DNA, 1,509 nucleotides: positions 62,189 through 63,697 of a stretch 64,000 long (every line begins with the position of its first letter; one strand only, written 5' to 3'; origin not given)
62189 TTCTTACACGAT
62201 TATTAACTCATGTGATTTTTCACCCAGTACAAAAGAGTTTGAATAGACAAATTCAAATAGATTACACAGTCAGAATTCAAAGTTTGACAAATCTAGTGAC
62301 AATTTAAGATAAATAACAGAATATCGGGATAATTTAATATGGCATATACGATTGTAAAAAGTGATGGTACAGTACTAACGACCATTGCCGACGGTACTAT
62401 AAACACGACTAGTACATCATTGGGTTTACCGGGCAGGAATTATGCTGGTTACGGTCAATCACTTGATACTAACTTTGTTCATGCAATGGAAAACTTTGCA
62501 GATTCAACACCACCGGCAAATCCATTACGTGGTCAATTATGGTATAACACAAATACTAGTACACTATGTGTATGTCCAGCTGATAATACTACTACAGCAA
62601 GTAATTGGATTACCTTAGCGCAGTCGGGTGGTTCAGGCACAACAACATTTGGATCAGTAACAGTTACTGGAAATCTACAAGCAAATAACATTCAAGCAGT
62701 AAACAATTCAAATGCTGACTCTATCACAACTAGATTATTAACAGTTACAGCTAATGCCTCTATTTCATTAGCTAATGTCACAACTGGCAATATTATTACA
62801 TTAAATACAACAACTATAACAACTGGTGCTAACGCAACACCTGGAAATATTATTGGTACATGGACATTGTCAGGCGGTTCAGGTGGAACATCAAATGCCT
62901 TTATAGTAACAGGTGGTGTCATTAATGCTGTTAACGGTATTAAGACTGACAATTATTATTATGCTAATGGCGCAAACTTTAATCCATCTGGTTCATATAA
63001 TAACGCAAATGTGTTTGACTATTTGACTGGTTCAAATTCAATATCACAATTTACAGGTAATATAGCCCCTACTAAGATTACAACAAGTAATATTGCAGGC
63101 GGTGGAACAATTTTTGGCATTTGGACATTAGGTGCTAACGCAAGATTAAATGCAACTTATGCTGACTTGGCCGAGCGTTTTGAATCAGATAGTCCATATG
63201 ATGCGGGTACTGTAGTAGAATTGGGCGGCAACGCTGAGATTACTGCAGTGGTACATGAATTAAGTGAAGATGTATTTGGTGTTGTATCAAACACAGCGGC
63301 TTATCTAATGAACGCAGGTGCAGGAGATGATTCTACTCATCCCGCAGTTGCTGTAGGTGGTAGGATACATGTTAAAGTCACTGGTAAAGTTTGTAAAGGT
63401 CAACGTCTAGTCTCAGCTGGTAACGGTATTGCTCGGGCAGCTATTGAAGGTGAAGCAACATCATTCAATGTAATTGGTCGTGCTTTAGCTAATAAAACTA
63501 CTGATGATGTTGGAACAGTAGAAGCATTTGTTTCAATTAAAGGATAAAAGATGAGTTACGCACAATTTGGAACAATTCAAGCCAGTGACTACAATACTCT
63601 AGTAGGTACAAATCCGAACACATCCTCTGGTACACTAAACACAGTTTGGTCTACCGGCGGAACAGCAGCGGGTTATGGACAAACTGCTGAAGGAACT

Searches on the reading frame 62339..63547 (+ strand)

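Call 107: search_protein_families(library=phrogs, proteins=[window:62339-63547:+], max_evalue=0.001)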
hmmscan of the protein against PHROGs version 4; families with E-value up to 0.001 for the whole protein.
window:62339-63547:+ (402 aa): 3 families
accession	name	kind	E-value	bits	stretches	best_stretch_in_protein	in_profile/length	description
phrog_14394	-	head and packaging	3.1e-11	43.9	1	2-86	4-96/366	virion structural protein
phrog_6427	-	unknown function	2.2e-08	34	1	268-400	544-671/675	-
phrog_22593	-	unknown function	5.9e-07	29.9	1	269-396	276-398/400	-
